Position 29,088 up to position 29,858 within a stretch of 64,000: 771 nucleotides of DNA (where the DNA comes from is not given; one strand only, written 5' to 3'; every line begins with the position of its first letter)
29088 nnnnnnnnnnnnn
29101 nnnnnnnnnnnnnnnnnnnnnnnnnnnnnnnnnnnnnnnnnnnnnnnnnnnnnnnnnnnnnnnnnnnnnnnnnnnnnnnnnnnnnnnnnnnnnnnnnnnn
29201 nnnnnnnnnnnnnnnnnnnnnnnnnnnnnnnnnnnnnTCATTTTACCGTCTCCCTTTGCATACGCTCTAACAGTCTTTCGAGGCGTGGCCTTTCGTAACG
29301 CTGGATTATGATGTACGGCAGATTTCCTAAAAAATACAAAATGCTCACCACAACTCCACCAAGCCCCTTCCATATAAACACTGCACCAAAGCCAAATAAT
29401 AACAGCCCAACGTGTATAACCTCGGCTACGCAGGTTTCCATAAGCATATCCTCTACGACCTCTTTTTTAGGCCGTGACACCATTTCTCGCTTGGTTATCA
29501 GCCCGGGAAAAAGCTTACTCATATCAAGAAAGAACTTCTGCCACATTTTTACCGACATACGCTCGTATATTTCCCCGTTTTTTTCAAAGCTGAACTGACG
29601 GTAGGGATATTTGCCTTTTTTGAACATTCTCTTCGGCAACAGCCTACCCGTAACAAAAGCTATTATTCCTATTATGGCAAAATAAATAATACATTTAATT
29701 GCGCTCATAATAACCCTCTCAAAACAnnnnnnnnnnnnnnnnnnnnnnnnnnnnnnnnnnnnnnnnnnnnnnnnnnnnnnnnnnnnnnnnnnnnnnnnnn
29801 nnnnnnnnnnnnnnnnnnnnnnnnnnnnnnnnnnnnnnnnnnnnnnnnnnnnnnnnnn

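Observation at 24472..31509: Six-gene operon coupling an intramembrane-sensing two-component system to glycolipid-modifying enzymes and a giant fused MacB-type ABC transporter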

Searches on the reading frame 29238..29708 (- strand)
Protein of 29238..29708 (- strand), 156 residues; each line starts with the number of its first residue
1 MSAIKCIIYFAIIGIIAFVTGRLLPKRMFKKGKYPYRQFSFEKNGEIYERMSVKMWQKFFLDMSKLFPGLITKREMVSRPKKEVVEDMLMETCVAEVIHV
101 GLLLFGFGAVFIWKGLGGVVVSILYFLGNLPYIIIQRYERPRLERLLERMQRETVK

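Call 3: search_protein_families(library=pfam, proteins=[window:29238-29708:-], max_evalue=0.01)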
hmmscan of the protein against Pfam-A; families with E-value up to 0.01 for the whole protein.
window:29238-29708:- (156 aa): 1 family
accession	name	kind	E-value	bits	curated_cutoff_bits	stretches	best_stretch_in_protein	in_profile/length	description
PF18927.5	CrtO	-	1.7e-28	99.8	27.3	1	36-149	5-123/123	Glycosyl-4,4'-diaponeurosporenoate acyltransferase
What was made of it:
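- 29238..29708 (-): CrtO-like membrane acyltransferase, 156 aa. Predicted N-terminus outside, with the conserved E/H/N/Q/R residues at the cytoplasmic membrane interface. Call 3 (PF18927, 99.8 bits).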

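Call 4: search_protein_families(library=ncbifam, proteins=[window:29238-29708:-], max_evalue=0.01)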
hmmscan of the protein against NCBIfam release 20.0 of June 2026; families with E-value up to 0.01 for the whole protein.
window:29238-29708:- (156 aa): 0 families

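Call 10: find_homologous_proteins(query=window:29238-29708:-)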
Query window:29238-29708:- (156 aa): 91 proteins with E <= 0.001 among 128 candidates.
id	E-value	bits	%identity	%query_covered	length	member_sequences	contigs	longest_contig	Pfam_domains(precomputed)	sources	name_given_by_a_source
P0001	2.7e-94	331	97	100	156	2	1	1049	PF18927.6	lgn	-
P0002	8.8e-46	174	50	98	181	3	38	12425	PF18927.6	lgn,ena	-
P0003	1.3e-45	173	52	94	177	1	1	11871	PF18927.6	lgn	-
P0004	1.5e-45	173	49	95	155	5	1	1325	PF18927.6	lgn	-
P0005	1.8e-44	169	50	93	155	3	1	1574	PF18927.6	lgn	-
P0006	5.3e-43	164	50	97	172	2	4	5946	PF18927.6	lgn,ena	-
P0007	7.2e-43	164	48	87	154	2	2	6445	PF18927.6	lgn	-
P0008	7.9e-42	161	47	97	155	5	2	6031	PF18927.6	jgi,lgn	jgi:glycosyl-4,4'-diaponeurosporenoate acyltransferase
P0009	9.7e-42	160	48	97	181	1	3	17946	PF18927.6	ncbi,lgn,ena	-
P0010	8.1e-41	157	51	94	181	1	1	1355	PF18927.6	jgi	-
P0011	2.4e-40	156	47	94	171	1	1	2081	PF18927.6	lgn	-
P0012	3.3e-40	155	46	88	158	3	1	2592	PF18927.6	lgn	-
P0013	4.4e-40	155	42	97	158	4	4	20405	PF18927.6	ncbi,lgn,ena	-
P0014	1.4e-39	153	47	97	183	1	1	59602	PF18927.6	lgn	-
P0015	2.6e-39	152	49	98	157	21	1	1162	PF18927.6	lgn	-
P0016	3.2e-39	152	48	97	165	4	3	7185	PF18927.6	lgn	-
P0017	5.0e-39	152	48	96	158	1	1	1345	PF18927.6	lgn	-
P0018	6.6e-39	151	50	98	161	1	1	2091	PF18927.6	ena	-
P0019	6.9e-39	151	46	85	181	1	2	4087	PF18927.6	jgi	-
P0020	7.1e-39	151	45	98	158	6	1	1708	PF18927.6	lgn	-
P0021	7.9e-39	151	41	94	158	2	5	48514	PF18927.6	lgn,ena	-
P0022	1.2e-38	150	46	98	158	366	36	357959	PF18927.6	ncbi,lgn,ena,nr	ncbi:MAG: glycosyl-4,4'-diaponeurosporenoate acyltransferase [bacterium]|nr:glycosyl-4,4'-diaponeuro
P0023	1.6e-38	150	43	85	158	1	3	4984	PF18927.6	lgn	-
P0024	1.7e-38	150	45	97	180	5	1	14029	PF18927.6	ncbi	-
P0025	1.7e-38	150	41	98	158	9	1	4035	PF18927.6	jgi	-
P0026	2.1e-38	150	44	98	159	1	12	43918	PF18927.6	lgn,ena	-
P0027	1.1e-37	147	45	99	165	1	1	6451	PF18927.6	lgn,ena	-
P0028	3.7e-37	146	42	98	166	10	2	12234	PF18927.6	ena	-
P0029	4.0e-37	145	42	89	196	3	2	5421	PF18927.6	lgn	-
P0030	8.5e-37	144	43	97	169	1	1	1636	PF18927.6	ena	-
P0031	8.6e-37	144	45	98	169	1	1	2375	PF18927.6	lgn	-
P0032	1.3e-36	144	46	97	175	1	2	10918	PF18927.6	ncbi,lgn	-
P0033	1.7e-36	143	44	98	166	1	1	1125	PF18927.6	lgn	-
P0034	1.7e-36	143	44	100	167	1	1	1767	PF18927.6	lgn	-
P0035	1.9e-36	143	46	99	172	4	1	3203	PF18927.6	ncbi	-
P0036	2.6e-36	143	45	94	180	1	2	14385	PF18927.6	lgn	-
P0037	5.0e-36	142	44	99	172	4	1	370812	PF18927.6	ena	-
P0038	1.5e-35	140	45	98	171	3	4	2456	PF18927.6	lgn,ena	-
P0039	2.0e-35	140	45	97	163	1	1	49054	PF18927.6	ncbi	-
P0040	2.0e-35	140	45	97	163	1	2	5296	PF18927.6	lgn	-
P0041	2.4e-35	140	45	97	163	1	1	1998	PF18927.6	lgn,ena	-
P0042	2.7e-35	139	44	96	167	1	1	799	PF18927.6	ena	-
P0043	2.8e-35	139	45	97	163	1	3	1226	PF18927.6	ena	-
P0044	3.5e-35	139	47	98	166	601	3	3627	PF18927.6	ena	-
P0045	4.8e-35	139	42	97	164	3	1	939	PF18927.6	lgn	-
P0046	6.1e-35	138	46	98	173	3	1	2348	PF18927.6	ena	-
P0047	6.4e-35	138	44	92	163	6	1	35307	PF18927.6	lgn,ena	-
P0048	7.6e-35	138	44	98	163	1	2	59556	PF18927.6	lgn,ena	-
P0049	1.6e-34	137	43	100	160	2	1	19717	PF18927.6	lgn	-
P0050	2.7e-34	136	44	100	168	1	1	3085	PF18927.6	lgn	-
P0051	3.0e-34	136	47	98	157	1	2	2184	PF18927.6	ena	-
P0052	3.2e-34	136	45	100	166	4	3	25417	PF18927.6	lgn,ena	-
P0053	3.9e-34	136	44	98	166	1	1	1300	PF18927.6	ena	-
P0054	8.3e-34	135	47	98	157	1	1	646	PF18927.6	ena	-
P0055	1.1e-33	134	45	98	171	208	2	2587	PF18927.6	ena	-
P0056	1.1e-33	134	42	97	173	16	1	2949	PF18927.6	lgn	-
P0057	1.5e-33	134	45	98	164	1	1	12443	PF18927.6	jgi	-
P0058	1.5e-33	134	45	93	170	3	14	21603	PF18927.6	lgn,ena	-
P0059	2.2e-33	133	39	97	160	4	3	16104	PF18927.6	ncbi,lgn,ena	-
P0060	7.7e-33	131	39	97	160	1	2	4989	PF18927.6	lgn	-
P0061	8.2e-33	131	42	98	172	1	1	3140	PF18927.6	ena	-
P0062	9.2e-33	131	44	98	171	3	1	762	PF18927.6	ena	-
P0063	1.2e-32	131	46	98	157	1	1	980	PF18927.6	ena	-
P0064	1.6e-32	130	39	97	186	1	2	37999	PF18927.6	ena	-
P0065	3.1e-32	130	44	94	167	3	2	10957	PF18927.6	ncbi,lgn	-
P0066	7.1e-32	128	45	96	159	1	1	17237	PF18927.6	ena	-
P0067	7.1e-32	128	41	100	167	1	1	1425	PF18927.6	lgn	-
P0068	1.0e-31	128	42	98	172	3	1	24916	PF18927.6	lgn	-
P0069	1.3e-31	128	41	100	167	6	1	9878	PF18927.6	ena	-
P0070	1.8e-31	127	40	97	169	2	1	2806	PF18927.6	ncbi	-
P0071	3.2e-31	126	41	97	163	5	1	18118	PF18927.6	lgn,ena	-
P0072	1.3e-30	124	42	94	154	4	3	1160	PF18927.6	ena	-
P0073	1.5e-30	124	45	98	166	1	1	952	PF18927.6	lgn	-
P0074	2.0e-30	124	41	100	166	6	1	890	PF18927.6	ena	-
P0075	7.8e-30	122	40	96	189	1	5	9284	PF18927.6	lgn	-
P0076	9.4e-30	121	37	100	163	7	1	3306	PF18927.6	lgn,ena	-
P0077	1.0e-29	121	41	92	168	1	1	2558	PF18927.6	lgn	-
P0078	1.1e-29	121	37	100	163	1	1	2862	PF18927.6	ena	-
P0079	1.7e-29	121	37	100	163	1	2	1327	PF18927.6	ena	-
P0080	3.3e-29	120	38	88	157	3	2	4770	PF18927.6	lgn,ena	-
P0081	3.3e-29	120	41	99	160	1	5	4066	PF18927.6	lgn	-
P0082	4.3e-27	113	48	83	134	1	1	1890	PF18927.6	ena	-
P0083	5.3e-26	109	43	92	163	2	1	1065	PF18927.6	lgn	-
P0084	8.3e-26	109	42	92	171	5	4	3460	PF18927.6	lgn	-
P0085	2.5e-25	107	40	94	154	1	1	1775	PF18927.6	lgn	-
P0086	9.3e-24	102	40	98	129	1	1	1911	PF18927.6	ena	-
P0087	2.6e-21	94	37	94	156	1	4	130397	PF18927.6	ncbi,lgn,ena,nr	ncbi:MAG: hypothetical protein IJ460_00465 [Clostridia bacterium]|nr:hypothetical protein [Clostridi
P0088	1.2e-20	92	36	96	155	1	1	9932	PF18927.6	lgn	-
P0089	4.8e-20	90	40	95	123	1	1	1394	PF18927.6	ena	-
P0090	1.2e-16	79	66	42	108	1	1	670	PF18927.6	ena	-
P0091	6.6e-15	73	39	60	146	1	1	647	PF18927.6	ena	-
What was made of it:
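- On CrtO family (PF18927): All 91 homologues carry PF18927 (call 10).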

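Call 12: find_related_loci(query=A1, collection=genome_contigs, flank=10000)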
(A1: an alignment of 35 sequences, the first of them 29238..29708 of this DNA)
Query A1 (156 aa) in genome_contigs; peptide patterns used: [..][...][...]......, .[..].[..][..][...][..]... (x = any residue, [..] = any of these).
600 stretches matched a pattern (row limit reached: there are more); 583 encode a relative of the query (tblastn E <= 1e-3); the best 80 are kept; 80 distinct loci.
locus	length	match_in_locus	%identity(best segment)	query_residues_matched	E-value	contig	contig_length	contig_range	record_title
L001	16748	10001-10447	48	1-149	2e-49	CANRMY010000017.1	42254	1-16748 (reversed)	MAG: uncultured Oscillospiraceae bacterium isolate Lapin-030__bin26 genome assembly, contig: Lapin-030__NODE_1326_length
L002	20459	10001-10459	48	1-153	4e-49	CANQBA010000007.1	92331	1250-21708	MAG: uncultured Oscillospiraceae bacterium isolate Lapin-005__bin33 genome assembly, contig: Lapin-005__NODE_241_length_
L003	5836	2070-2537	46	1-156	1e-48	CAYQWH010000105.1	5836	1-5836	MAG TPA_asm: uncultured Oscillospiraceae bacterium isolate SRP222994_co1_364 genome assembly, contig: NODE_27143_length_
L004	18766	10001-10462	48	1-154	4e-48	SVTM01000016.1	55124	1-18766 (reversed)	MAG: Oscillospiraceae bacterium isolate SIG695 NODE_13747_length_55124_cov_1.953543, whole genome shotgun sequence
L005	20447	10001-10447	50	1-149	2e-47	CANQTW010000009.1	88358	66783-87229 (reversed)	MAG: uncultured Oscillospiraceae bacterium isolate Lapin-008__bin55 genome assembly, contig: Lapin-008__NODE_300_length_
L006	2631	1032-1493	48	1-154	1e-47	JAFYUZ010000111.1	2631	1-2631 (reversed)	MAG: Clostridia bacterium isolate RGIG7446 Water_buffalos_Colon-1__c902582, whole genome shotgun sequence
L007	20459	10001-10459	50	4-155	4e-47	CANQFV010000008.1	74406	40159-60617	MAG: uncultured Oscillospiraceae bacterium isolate Lapin-008__bin18 genome assembly, contig: Lapin-008__NODE_422_length_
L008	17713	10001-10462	46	1-153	6e-47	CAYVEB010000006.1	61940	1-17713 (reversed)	MAG TPA_asm: uncultured Oscillospiraceae bacterium isolate SRP314395_co1_84 genome assembly, contig: NODE_272_length_619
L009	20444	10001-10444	49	4-151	2e-46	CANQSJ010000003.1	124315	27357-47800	MAG: uncultured Oscillospiraceae bacterium isolate Lapin-008__bin87 genome assembly, contig: Lapin-008__NODE_144_length_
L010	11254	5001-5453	46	4-154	2e-46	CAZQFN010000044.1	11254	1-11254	MAG TPA_asm: uncultured Oscillospiraceae bacterium isolate SRP315200_co2_410 genome assembly, contig: NODE_7821_length_1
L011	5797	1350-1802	47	1-152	7e-46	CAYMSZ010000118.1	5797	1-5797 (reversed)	MAG TPA_asm: uncultured Lachnospiraceae bacterium isolate SRP222552_co1_229 genome assembly, contig: NODE_16698_length_5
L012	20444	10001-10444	49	4-151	8e-46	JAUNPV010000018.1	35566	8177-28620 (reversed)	MAG: Eubacteriales bacterium isolate S36M_St_45 NODE_626_length_35566_cov_577.959787, whole genome shotgun sequence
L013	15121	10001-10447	48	1-149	7e-46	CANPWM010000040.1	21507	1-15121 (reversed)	MAG: uncultured Oscillospiraceae bacterium isolate Lapin-004__bin43 genome assembly, contig: Lapin-004__NODE_3049_length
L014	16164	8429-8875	50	4-151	1e-45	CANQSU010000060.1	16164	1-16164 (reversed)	MAG: uncultured Oscillospiraceae bacterium isolate Lapin-026__bin114 genome assembly, contig: Lapin-026__NODE_4309_lengt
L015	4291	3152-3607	46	4-155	3e-45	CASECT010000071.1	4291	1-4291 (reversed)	uncultured Eubacteriales bacterium isolate CO.A52.metabat-bins.202 genome assembly, contig: CO.A52.metabat-bins.202.fa_k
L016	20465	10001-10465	44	1-156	1e-44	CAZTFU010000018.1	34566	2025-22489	MAG TPA_asm: uncultured Clostridium sp. isolate SRP225648_co1_259 genome assembly, contig: NODE_2469_length_34566_cov_24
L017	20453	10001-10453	47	1-152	9e-45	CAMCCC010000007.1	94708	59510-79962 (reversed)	MAG: uncultured bacterium isolate SRR17382097_bin.28_metaWRAP_v1.3_MAG genome assembly, contig: ERZ10544651.142, whole g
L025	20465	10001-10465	47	1-156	1e-43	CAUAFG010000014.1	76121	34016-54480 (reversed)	MAG TPA_asm: uncultured Ruminococcus sp. isolate ERR9578272_bin.21_MetaWRAP_v1.3_MAG genome assembly, contig: ERZ1853395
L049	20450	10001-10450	42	1-150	2e-40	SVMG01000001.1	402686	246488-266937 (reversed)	MAG: Oscillospiraceae bacterium isolate SIG507 NODE_102_length_402686_cov_10.416006, whole genome shotgun sequence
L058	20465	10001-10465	42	1-156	6e-40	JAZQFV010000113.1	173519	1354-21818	MAG: Ruminococcus sp. isolate T1900044632_TS20190098.MAGScoT_cleanbin_000010 SGB_1065_k141_1042680, whole genome shotgun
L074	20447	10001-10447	41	1-150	8e-39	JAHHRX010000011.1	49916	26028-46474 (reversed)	MAG: Oscillospiraceae bacterium isolate MAG041 MAG041_11, whole genome shotgun sequence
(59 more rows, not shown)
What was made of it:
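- The hosts are gut Oscillospiraceae (call 12).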

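Call 66: search_protein_families(library=pfam, proteins=[L014:7792-8262:+, L025:13642-14775:+, L049:8710-9294:+, L017:7249-8073:+, L016:11688-12575:+, L025:11217-11810:+, L025:11839-12474:+, L058:11473-12384:+, L074:7478-8875:-, L074:3602-4723:-], max_evalue=0.001)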
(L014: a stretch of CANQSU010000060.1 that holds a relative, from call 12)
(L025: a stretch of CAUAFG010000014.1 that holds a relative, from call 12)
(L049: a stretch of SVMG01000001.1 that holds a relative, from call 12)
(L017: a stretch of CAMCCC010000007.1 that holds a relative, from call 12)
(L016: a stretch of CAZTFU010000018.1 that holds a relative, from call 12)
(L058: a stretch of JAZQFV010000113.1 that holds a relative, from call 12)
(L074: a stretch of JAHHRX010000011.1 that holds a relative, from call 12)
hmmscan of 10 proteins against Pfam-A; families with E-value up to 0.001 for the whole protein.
L014:7792-8262:+ (157 aa): 1 family
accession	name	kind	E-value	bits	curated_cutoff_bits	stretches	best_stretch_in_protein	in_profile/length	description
PF12802.13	MarR_2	-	2.1e-05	25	27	1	58-94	21-57/61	MarR family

L025:13642-14775:+ (378 aa): 1 family
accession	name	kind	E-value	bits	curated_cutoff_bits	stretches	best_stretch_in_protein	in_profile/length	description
PF01594.21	AI-2E_transport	-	5.5e-45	154.4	34.3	1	34-359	16-324/327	AI-2E family transporter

L049:8710-9294:+ (195 aa): 1 family
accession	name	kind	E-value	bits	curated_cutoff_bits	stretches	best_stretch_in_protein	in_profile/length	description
PF01066.26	CDP-OH_P_transf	-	8.8e-33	114.3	22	1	18-169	2-147/152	CDP-alcohol phosphatidyltransferase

L017:7249-8073:+ (275 aa): 0 families

L016:11688-12575:+ (296 aa): 2 families
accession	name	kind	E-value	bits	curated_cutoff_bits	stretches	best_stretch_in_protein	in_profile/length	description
PF19279.4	YegS_C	-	1.4e-15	57.8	27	1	159-286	21-143/158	YegS C-terminal NAD kinase beta sandwich-like domain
PF00781.29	DAGK_cat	-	9.4e-13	48.3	23.6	1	10-111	3-108/125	Diacylglycerol kinase catalytic domain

L025:11217-11810:+ (198 aa): 1 family
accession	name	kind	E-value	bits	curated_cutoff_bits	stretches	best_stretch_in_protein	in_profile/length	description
PF03729.18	DUF308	-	1.2e-15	57.9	25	2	13-83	2-73/73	Short repeat of unknown function (DUF308)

L025:11839-12474:+ (212 aa): 1 family
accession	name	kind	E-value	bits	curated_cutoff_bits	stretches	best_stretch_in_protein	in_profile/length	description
PF02660.20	G3P_acyltransf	-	2.9e-30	106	24.1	1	13-186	1-154/164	Glycerol-3-phosphate acyltransferase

L058:11473-12384:+ (304 aa): 1 family
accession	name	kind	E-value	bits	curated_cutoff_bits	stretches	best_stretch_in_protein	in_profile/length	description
PF02645.21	DegV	-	1.4e-62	212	27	1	9-290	1-275/280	Uncharacterised protein, DegV family COG1307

L074:7478-8875:- (465 aa): 2 families
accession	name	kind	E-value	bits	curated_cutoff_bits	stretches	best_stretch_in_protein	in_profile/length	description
PF13091.12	PLDc_2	-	1.3e-36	125.8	27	2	293-414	4-126/132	PLD-like domain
PF00614.28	PLDc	-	7.2e-09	35.7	21.9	1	369-392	5-28/28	Phospholipase D Active site motif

L074:3602-4723:- (373 aa): 3 families
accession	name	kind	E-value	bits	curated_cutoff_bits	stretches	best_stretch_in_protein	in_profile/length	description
PF06925.17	MGDG_synth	-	2.8e-20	73.5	25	1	14-179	1-169/169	Monogalactosyldiacylglycerol (MGDG) synthase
PF02350.25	Epimerase_2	-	7.7e-15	55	30.6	1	151-364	126-345/347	UDP-N-acetylglucosamine 2-epimerase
PF04101.22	Glyco_tran_28_C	-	2.7e-07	31.2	22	1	206-316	3-117/166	Glycosyltransferase family 28 C-terminal domain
